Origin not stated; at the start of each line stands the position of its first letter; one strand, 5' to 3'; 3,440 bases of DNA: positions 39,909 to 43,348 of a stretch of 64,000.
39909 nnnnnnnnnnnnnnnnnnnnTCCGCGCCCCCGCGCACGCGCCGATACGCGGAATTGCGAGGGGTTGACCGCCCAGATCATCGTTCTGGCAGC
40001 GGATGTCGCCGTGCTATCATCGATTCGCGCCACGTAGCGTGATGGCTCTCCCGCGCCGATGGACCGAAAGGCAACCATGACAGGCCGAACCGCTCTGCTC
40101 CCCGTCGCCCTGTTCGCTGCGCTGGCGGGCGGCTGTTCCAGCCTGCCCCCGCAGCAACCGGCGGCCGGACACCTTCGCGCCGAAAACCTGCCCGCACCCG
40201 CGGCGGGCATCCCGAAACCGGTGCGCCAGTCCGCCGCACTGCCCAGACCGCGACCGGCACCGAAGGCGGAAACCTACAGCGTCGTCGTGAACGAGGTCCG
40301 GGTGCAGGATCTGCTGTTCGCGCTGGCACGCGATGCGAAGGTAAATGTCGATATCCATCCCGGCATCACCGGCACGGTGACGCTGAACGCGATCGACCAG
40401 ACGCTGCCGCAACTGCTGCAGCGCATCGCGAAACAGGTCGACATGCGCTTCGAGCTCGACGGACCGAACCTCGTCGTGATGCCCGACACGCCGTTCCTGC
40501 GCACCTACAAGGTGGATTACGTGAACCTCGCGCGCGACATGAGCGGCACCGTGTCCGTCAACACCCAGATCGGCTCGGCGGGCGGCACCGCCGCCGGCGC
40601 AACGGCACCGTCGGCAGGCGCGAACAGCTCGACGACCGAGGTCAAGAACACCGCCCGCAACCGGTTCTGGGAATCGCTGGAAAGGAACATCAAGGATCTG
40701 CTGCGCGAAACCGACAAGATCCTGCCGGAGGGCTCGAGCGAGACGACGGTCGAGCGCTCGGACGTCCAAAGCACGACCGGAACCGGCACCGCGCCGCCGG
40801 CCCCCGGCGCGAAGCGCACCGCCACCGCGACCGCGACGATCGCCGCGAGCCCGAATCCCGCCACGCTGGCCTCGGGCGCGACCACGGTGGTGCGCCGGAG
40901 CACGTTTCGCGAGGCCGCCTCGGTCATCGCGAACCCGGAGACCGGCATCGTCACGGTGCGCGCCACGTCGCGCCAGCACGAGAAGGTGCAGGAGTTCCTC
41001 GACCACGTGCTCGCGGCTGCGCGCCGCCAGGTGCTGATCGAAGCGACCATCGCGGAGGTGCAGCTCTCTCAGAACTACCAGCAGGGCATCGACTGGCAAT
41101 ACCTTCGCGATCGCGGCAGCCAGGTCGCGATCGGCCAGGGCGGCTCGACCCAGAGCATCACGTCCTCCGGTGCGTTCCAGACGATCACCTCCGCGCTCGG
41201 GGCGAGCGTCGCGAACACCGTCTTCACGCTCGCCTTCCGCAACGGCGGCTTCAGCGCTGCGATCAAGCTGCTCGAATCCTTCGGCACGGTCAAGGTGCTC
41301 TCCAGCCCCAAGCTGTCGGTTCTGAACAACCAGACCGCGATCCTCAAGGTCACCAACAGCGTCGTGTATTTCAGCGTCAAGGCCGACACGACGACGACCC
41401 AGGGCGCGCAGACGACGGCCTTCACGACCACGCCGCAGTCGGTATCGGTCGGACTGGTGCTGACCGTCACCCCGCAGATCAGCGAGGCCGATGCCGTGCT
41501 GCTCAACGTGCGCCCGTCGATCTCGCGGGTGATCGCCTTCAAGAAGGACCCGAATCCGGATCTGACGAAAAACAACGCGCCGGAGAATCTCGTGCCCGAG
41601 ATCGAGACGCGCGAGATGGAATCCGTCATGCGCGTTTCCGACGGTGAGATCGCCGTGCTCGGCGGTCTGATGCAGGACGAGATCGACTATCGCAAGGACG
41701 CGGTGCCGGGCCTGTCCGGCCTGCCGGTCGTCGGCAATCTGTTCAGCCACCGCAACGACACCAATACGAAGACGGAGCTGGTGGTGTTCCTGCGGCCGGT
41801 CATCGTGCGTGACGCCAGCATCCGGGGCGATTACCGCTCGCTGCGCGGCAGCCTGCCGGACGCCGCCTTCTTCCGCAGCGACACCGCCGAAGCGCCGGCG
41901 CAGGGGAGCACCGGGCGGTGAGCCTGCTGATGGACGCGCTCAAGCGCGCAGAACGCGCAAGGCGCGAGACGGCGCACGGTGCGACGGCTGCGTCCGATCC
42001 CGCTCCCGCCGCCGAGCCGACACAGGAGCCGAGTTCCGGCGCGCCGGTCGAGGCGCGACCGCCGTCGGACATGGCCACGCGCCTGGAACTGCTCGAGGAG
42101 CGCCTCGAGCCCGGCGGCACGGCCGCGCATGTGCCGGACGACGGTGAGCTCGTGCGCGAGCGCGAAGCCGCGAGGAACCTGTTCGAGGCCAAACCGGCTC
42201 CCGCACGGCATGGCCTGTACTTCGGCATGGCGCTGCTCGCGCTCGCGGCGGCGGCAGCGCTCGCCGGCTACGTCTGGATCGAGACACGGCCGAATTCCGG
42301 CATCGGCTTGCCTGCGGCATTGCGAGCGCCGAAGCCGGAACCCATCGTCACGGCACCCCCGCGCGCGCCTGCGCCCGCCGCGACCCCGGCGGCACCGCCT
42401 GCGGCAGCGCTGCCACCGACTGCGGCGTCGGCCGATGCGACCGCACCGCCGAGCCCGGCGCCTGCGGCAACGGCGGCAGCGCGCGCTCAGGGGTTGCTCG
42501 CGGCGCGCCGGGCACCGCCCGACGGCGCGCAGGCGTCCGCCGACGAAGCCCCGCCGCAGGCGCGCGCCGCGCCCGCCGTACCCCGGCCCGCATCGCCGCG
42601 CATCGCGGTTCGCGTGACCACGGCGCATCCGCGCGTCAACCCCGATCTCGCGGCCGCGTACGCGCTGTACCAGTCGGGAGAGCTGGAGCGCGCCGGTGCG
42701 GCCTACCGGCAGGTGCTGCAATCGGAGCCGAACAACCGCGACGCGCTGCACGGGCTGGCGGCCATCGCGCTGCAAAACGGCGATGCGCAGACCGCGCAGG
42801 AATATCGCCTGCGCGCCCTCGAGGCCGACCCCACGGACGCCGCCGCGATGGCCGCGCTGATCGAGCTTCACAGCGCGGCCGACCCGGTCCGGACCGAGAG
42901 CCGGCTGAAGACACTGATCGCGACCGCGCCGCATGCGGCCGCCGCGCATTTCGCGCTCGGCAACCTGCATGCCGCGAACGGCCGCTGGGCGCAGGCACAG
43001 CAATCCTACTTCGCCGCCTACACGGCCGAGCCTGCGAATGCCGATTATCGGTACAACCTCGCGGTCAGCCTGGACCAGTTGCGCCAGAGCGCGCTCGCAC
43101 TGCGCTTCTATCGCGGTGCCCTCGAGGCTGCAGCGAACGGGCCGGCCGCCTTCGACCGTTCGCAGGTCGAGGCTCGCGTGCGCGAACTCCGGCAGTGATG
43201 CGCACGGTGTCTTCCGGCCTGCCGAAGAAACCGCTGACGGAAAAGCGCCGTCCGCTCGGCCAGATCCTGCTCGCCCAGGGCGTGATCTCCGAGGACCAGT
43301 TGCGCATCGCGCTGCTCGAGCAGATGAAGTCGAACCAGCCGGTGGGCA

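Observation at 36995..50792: MSHA/T2SS-like machine with rearranged gene order, a built-in sigma-54 activator, and no peptidase or retraction ATPase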

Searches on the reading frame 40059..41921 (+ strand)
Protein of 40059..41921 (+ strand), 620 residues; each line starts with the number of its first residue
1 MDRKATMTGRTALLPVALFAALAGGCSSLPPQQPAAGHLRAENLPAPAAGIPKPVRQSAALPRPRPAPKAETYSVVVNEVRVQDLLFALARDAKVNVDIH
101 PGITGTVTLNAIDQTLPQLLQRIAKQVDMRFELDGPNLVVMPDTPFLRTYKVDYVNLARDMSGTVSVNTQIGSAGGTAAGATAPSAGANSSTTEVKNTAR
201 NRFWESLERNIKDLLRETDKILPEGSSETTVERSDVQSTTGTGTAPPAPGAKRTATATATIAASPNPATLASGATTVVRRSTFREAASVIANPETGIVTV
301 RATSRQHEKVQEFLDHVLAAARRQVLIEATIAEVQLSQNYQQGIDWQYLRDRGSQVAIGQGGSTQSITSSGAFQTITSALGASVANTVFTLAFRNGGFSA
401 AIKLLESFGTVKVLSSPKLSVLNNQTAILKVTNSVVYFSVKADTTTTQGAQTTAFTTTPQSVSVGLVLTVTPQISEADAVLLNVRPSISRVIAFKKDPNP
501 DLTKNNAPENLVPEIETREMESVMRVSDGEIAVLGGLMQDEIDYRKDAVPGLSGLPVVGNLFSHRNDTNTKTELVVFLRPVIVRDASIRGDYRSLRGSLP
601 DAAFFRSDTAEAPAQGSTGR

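Call 5: search_protein_families(library=pfam, proteins=[window:40059-41921:+], max_evalue=0.01)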
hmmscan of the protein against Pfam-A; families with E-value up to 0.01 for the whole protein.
window:40059-41921:+ (620 aa): 2 families
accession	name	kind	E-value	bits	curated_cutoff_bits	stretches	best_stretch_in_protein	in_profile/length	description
PF00263.26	Secretin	-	7e-41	140.1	27.5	1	405-584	2-169/169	Bacterial type II and III secretion system protein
PF07655.18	Secretin_N_2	-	6e-05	23.9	23.4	1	148-217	2-79/91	Secretin N-terminal domain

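Call 6: search_protein_families(library=ncbifam, proteins=[window:40059-41921:+], max_evalue=0.01)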
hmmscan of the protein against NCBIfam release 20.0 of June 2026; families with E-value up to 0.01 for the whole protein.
window:40059-41921:+ (620 aa): 9 families
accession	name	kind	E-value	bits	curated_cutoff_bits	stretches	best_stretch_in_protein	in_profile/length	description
TIGR02519.1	pilus_MshL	equivalog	1.9e-81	273.3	250.2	1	289-583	1-290/290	pilus (MSHA type) biogenesis protein MshL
TIGR02517.1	type_II_gspD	equivalog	3.5e-57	194.2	351.35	1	251-586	275-593/600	type II secretion system secretin GspD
TIGR02515.1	IV_pilus_PilQ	subfamily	7.7e-37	127.3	284.35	1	281-583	129-427/428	type IV pilus secretin PilQ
TIGR02516.1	type_III_yscC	equivalog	2.1e-35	122.2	238.45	1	270-584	182-462/463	type III secretion system outer membrane ring subunit SctC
NF010083.0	PRK13568.1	equivalog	5e-24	84.8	554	2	281-584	146-418/419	DNA uptake porin HofQ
TIGR02520.1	pilus_B_mal_scr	equivalog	1e-19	70.5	287.65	1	232-581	186-512/513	PilN family type IVB pilus formation outer membrane protein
NF011873.0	PRK15346.1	equivalog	4.6e-17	61.9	524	1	279-577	228-487/499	EscC/YscC/HrcC family type III secretion system outer membrane ring protein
NF007851.2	PRK10560.1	exception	8.4e-17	61.1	598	2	330-583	177-409/412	DNA uptake porin HofQ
NF042912.1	Amuc_1098_fam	equivalog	1.1e-16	60.1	750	2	463-583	663-796/805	Amuc_1098 family type IV pilus outer membrane protein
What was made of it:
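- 40059..41921 (+): g3: MshL-family secretin, probable lipoprotein (LAGGC). GspD 194 against 351 and PilQ 127 against 284, both not met (call 6).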

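Call 67: search_solved_structures(query=window:40059-41921:+, max_evalue=0.00001)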
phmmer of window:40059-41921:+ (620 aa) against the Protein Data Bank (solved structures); distinct sequences matched with E-value up to 0.00001: 20.
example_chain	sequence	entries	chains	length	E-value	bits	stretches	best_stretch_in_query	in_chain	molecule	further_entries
5wln_G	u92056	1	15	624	5.9e-25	91.3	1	316-587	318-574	Type II secretion system protein D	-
5wq7_A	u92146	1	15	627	2e-24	89.5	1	287-595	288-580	Putative type II secretion system protein D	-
6i1x_A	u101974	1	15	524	5.6e-24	88.1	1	317-596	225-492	Type II secretion system protein D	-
6hcg_A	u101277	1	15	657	8.3e-24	87.5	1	318-596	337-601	Type II secretion system protein D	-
5w68_A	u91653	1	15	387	7.3e-21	77.8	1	282-587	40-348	Putative type II secretion protein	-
5zdh_A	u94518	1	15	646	9.8e-20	74.1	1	282-587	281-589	Type II secretion system protein D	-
6i1y_A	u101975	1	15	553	2.4e-17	66.1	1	366-587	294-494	General secretion pathway protein GspD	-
9k8v_A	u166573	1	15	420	1.3e-16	63.8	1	365-587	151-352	General secretion pathway protein D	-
5wq9_A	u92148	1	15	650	5.4e-16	61.7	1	365-587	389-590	Type II secretion system protein D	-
5wq8_A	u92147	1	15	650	7.1e-16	61.3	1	365-587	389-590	Type II secretion system protein D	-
3jc8_Qa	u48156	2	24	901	9.5e-15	57.6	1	280-585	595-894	PilQ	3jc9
6w6m_A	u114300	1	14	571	8.2e-13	51.2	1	285-583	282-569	Type IV pilus secretin PilQ family protein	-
6ve2_A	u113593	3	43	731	4.4e-12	48.8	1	320-588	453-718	Fimbrial assembly protein PilQ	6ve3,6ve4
9x0w_A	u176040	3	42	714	5e-12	48.6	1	320-588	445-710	Fimbrial assembly protein PilQ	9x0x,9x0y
4av2_A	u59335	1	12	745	7.9e-12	48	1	274-585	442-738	TYPE IV PILUS BIOGENESIS AND COMPETENCE PROTEIN PILQ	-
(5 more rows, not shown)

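Call 93: search_dna_similar(query=window:40059-41921:+, collection=plasmids, mode=protein, max_evalue=1e-20, max_rows=25)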
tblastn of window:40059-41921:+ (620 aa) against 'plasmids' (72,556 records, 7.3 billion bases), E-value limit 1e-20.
Records with a match: 8; places in all: 8; records where one place covers at least 80% of the query: 0.
Best place of each record, by identity: <60% 8.
By first word of the organism name: Rhizobium 2; Comamonas 1; Aeromonas 1; Pararhizobium 1; Cupriavidus 1; Neorhizobium 1; Legionella 1.
By predicted mobility (MOB-suite, as given by PLSDB): non-mobilizable 7; mobilizable 1.
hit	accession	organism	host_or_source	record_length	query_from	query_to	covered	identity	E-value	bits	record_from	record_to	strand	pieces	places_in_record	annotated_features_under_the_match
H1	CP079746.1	Comamonas aquatica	cell culture,water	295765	289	587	48%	32.3%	2e-23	113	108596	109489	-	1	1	gspD: type II secretion system secretin GspD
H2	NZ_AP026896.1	Aeromonas caviae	Microbe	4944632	285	584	48%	30.6%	2e-29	132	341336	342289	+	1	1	none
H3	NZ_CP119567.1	Pararhizobium qamdonense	cell culture,soil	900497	281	586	49%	29.1%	2e-23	114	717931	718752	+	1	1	gspD: type II secretion system secretin GspD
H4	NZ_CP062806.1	Cupriavidus basilensis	Cell culture,Sediment of a freshwater ...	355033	286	584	48%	29.5%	3e-22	109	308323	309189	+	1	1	gspD: type II secretion system secretin GspD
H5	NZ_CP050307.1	Rhizobium lusitanum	Oxytropis pumilio,cell culture,root ...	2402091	288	585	48%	29.4%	6e-23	112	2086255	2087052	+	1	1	none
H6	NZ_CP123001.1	Neorhizobium petrolearium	single cell,petroleum contaminated soil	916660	288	585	48%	28.9%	2e-24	116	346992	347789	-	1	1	gspD: type II secretion system secretin GspD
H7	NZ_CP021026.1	Rhizobium sp. TAL182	Phaseolus vulgaris,cell culture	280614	288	608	52%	26.8%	2e-21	107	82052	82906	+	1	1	gspD: type II secretion system secretin GspD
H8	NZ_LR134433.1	Legionella adelaidensis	environmental,Cooling tower water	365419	301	583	46%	29.2%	2e-25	119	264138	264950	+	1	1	mshL: pilus (MSHA type) biogenesis protein MshL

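Call 94: get_annotated_region(hit=H2, flank=12000)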
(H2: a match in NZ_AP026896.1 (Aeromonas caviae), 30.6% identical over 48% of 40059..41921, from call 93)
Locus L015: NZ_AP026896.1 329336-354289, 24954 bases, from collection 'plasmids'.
description: Aeromonas caviae strain KAM479 plasmid pKAM479_3, complete sequence
organism: Aeromonas caviae (NCBI taxid 648)
taxonomy: Bacteria; Pseudomonadota; Gammaproteobacteria; Aeromonadales; Aeromonadaceae; Aeromonas; Aeromonas caviae
host: -; source: Microbe; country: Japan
typing (MOB-suite, as given by PLSDB): non-mobilizable
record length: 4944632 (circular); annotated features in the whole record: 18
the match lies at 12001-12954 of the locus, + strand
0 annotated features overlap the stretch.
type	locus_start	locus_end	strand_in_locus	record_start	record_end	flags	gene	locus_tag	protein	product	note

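Call 95: get_annotated_region(hit=H8, flank=12000)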
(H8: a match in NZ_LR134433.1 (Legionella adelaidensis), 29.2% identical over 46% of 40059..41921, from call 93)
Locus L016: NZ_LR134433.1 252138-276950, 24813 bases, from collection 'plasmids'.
description: Legionella adelaidensis strain NCTC12735 plasmid 24, complete sequence
organism: Legionella adelaidensis (NCBI taxid 45056)
taxonomy: Bacteria; Pseudomonadota; Gammaproteobacteria; Legionellales; Legionellaceae; Legionella; Legionella adelaidensis
host: -; source: environmental,Cooling tower water; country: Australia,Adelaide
typing (MOB-suite, as given by PLSDB): mobilizable; relaxase MOBH
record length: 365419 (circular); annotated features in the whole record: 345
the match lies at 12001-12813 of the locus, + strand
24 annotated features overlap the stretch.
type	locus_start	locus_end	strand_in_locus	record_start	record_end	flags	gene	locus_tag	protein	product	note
CDS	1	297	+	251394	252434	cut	-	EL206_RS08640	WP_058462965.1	tyrosine-type recombinase/integrase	GO:0015074 - DNA integration [Evidence IEA]; GO:0006310 - DNA recombination [Evidence IEA]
CDS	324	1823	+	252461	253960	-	-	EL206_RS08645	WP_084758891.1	recombinase family protein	GO:0006310 - DNA recombination [Evidence IEA]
CDS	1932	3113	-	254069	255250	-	-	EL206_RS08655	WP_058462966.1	pyridoxal phosphate-dependent aminotransferase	GO:0009058 - biosynthetic process [Evidence IEA]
CDS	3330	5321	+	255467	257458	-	uvrB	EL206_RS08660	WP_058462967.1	excinuclease ABC subunit UvrB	GO:0006289 - nucleotide-excision repair [Evidence IEA]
CDS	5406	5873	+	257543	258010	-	-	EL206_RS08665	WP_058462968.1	type II secretion system protein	-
CDS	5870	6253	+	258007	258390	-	-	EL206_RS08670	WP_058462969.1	type II secretion system protein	-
CDS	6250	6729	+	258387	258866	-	-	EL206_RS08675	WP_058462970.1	competence type IV pilus minor pilin ComGF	-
CDS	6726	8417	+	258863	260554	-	-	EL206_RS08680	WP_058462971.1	type II secretion system protein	-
CDS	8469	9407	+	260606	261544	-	-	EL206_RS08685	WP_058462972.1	hypothetical protein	-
CDS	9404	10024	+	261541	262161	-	-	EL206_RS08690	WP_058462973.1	PilN domain-containing protein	-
CDS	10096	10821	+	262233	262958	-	-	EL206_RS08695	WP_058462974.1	hypothetical protein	-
CDS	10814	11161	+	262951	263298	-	-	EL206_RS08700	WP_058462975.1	hypothetical protein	-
CDS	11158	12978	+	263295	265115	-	mshL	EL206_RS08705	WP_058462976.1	pilus (MSHA type) biogenesis protein MshL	GO:0009306 - protein secretion [Evidence IEA]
CDS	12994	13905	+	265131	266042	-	-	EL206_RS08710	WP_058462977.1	AAA family ATPase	-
CDS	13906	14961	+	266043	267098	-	-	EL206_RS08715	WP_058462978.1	hypothetical protein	-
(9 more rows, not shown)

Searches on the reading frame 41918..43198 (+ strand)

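Call 5: search_protein_families(library=pfam, proteins=[window:41918-43198:+], max_evalue=0.01)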
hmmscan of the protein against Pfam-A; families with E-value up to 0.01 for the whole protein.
window:41918-43198:+ (426 aa): 12 families
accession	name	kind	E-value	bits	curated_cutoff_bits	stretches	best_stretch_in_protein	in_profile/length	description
PF13431.12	TPR_17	-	1.1e-10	41.4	24.4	1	262-295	1-34/34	Tetratricopeptide repeat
PF13432.12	TPR_16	-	3.1e-08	34.3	32.7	2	244-308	1-65/65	Tetratricopeptide repeat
PF14559.12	TPR_19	-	3.8e-08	34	25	2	250-314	1-64/68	Tetratricopeptide repeat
PF07719.23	TPR_2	-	1.2e-07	31.8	27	0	246-273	7-34/34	Tetratricopeptide repeat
PF13181.12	TPR_8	-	3.5e-07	30.3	25.7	0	246-273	7-34/34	Tetratricopeptide repeat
PF23914.1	TPR_CcmH_CycH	-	1.1e-06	29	42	1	247-296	93-143/158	Cytochrome c-type biogenesis protein H TPR domain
PF13428.12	TPR_14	-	6.3e-06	26.8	23.5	2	244-282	5-43/44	Tetratricopeptide repeat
PF00515.34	TPR_1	-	1.3e-05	25.2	27.8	0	247-273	8-34/34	Tetratricopeptide repeat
PF13176.12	TPR_7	-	4.8e-05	23.6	27.9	0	343-369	1-27/36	Tetratricopeptide repeat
PF13414.12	TPR_11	-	0.00018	21.5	26.8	1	248-288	2-42/42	TPR repeat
PF24575.1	TPR_Slam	-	0.00069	20.5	35.2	0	244-295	51-102/104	Surface lipoprotein assembly modifier, N-terminal TPR repeats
PF25064.1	ARM_TT21_5th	-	0.0084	16.8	27.8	0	250-301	11-62/117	TT21 fifth ARM repeats domain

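Call 6: search_protein_families(library=ncbifam, proteins=[window:41918-43198:+], max_evalue=0.01)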
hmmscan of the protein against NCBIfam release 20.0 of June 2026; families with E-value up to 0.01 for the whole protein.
window:41918-43198:+ (426 aa): 15 families
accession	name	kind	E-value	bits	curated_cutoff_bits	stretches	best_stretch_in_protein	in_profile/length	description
TIGR02917.1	PEP_TPR_lipo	equivalog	7e-15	54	312.2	1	243-412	434-604/899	XrtA/PEP-CTERM system TPR-repeat protein PrsT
NF033920.0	C39_PA2778_fam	equivalog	1.5e-11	44.2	150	2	307-404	156-253/255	PA2778 family cysteine peptidase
TIGR02552.1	LcrH_SycD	equivalog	1.2e-10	41.3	104.8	2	245-316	23-94/136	SycD/LcrH family type III secretion system chaperone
NF040959.1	MamA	equivalog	1.9e-08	34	200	2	244-310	75-141/204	magnetosome protein MamA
NF033758.1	gliding_GltE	equivalog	2.6e-06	26.7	225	1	253-318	99-164/411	adventurous gliding motility TPR repeat lipoprotein GltE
TIGR02521.1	type_IV_pilW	equivalog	1.2e-05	25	154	0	276-320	137-181/234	type IV pilus biogenesis/stability protein PilW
TIGR03939.1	PGA_TPR_OMP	equivalog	2.8e-05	22.5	366.65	1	246-320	92-166/800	poly-beta-1,6 N-acetyl-D-glucosamine export porin PgaA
NF008017.0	PRK10747.1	equivalog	0.00012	21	608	1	285-399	274-385/398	protoheme IX biogenesis protein HemY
TIGR02795.1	tol_pal_ybgF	equivalog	0.00028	21.5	90.1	0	338-399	36-100/119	tol-pal system protein YbgF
NF008520.0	PRK11447.1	equivalog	0.0004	18.3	858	1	252-394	363-514/1157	cellulose synthase complex outer membrane protein BcsC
TIGR00540.1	TPR_hemY_coli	hypoth_equivalog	0.00045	19.1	142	1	281-400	268-384/385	heme biosynthesis-associated TPR protein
NF033762.1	social_mot_Tgl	equivalog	0.00094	18.6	225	0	330-402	54-127/252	social motility TPR repeat lipoprotein Tgl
NF047507.1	TPR_BatC_Lepto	exception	0.0017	17.8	175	0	341-381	96-136/214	TPR repeat-containing protein BatC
NF002725.1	PRK02603.1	equivalog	0.0066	16.5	143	0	252-313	47-111/173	photosystem I assembly protein Ycf3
NF047371.1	FlcA_CTERM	equivalog_domain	0.0066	14.9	300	0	247-302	480-535/646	periplasmic flagellar collar protein FlcA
